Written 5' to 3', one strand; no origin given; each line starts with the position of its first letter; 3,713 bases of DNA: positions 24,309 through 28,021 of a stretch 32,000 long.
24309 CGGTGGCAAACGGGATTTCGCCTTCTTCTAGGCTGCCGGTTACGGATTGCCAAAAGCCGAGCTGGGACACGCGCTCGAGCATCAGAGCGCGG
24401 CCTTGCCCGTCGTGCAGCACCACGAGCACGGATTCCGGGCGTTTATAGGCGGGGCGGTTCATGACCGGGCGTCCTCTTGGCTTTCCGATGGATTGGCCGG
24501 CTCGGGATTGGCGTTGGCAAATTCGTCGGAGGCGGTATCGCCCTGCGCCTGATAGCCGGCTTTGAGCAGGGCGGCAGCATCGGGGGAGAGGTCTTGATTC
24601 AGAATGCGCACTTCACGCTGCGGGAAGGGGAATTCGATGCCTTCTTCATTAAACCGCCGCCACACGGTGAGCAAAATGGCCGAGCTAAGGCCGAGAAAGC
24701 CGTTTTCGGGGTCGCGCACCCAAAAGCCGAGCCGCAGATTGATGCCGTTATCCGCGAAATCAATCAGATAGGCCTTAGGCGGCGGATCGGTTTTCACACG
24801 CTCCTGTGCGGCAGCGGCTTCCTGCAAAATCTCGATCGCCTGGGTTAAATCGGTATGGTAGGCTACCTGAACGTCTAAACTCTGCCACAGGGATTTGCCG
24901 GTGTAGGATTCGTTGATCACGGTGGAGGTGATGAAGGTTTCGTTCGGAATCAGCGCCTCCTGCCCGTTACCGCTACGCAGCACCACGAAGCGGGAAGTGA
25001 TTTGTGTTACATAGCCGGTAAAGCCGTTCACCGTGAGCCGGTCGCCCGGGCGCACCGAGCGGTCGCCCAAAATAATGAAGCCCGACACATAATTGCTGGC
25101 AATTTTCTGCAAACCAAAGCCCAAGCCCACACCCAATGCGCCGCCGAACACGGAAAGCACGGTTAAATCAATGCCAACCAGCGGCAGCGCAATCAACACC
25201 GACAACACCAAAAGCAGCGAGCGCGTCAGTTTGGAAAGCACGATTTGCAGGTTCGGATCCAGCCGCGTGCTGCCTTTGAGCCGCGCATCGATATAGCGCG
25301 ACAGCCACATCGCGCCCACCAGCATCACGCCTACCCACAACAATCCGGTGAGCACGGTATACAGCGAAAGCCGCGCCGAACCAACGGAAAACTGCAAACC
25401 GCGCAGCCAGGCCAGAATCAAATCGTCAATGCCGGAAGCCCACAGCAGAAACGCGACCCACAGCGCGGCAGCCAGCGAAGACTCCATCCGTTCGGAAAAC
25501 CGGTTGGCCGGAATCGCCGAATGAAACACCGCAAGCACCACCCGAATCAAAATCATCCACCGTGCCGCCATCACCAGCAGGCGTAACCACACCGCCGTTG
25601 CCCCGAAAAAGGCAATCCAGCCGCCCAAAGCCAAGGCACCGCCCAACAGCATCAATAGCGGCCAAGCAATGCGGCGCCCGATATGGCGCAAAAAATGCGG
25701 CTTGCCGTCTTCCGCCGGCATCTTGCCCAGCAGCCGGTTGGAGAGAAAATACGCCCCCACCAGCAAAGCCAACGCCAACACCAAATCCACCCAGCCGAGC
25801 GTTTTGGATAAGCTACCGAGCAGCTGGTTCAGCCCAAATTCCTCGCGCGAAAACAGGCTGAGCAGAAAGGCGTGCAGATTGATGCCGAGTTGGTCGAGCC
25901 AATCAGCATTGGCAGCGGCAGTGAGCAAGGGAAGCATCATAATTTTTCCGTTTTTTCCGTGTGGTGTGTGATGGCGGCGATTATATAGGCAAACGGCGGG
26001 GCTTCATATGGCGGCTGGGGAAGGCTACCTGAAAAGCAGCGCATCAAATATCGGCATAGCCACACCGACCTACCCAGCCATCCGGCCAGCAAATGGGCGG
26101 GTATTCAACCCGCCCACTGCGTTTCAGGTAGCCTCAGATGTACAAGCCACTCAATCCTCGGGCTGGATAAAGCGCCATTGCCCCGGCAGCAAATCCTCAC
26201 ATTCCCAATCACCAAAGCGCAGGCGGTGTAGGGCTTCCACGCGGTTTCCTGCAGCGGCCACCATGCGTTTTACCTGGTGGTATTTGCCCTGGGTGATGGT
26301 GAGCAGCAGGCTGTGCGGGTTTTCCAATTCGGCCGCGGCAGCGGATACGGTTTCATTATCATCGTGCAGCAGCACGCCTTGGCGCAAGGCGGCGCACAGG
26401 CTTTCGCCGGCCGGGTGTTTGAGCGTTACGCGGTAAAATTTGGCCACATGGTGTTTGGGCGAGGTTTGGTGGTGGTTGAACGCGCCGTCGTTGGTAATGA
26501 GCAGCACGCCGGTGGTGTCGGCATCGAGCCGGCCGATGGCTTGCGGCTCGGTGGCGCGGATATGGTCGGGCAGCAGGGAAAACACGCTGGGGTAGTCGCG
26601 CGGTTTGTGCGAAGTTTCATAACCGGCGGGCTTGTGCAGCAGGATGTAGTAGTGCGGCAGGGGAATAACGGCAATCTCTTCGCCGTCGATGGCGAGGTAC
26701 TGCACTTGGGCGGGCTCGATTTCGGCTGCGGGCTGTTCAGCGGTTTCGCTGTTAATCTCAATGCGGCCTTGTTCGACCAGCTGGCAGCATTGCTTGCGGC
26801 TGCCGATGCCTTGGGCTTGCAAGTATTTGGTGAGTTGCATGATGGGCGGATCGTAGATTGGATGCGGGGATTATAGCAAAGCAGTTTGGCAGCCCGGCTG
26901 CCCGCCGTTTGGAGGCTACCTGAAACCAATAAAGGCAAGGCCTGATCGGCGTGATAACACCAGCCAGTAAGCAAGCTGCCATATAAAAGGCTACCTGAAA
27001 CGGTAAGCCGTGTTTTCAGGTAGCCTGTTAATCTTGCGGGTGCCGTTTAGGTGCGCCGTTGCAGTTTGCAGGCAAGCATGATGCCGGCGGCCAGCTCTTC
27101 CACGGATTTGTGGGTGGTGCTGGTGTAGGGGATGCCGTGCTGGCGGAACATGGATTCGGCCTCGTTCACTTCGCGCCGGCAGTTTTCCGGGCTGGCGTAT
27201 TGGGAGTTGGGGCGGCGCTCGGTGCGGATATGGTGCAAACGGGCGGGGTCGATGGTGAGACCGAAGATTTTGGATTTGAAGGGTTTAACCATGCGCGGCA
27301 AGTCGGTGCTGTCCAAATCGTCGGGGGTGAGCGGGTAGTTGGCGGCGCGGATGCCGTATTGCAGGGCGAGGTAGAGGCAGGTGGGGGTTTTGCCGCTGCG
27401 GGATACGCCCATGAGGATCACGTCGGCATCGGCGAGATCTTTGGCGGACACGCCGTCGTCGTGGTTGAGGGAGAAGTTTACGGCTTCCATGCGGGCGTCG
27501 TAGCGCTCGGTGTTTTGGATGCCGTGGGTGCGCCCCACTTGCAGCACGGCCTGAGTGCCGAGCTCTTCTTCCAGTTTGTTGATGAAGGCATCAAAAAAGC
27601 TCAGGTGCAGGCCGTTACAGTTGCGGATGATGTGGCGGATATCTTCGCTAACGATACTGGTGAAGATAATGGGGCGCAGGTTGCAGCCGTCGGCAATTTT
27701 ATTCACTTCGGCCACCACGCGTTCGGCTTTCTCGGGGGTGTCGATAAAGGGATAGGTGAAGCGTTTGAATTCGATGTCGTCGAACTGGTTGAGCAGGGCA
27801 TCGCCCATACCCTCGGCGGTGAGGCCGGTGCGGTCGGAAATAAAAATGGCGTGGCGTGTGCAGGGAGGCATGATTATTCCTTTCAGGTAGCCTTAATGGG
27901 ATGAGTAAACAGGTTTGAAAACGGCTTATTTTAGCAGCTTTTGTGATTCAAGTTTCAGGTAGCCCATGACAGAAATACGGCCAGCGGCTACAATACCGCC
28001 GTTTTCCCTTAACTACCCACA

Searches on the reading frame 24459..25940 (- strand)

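Call 82: search_protein_families(library=pfam, proteins=[window:24459-25940:-], max_evalue=0.0001)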
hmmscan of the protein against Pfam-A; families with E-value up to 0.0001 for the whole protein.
window:24459-25940:- (493 aa): 3 families
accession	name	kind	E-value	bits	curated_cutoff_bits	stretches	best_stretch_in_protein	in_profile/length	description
PF00924.24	MS_channel_2nd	-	1.5e-16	60.7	20.2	1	280-345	2-67/68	Mechanosensitive ion channel, beta-domain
PF21082.3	MS_channel_3rd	-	5.9e-14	52.7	21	1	355-437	3-88/88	Mechanosensitive ion channel MscS, C-terminal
PF21088.3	MS_channel_1st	-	1.9e-05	25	23.1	1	237-278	1-42/42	Mechanosensitive ion channel, transmembrane helices 2/3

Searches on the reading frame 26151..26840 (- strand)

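Call 82: search_protein_families(library=pfam, proteins=[window:26151-26840:-], max_evalue=0.0001)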
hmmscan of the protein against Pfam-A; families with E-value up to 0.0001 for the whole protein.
window:26151-26840:- (229 aa): 1 family
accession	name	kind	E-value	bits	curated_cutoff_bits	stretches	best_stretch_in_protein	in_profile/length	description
PF00849.27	PseudoU_synth_2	-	8.5e-16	59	26.8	1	64-196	1-152/152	RNA pseudouridylate synthase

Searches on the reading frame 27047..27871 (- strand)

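Call 82: search_protein_families(library=pfam, proteins=[window:27047-27871:-], max_evalue=0.0001)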
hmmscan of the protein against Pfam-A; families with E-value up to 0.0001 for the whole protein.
window:27047-27871:- (274 aa): 1 family
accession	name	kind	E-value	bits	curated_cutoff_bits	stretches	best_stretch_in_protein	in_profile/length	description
PF03618.20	Kinase-PPPase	-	1.6e-79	267.6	23.5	1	10-265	3-256/256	Kinase/pyrophosphorylase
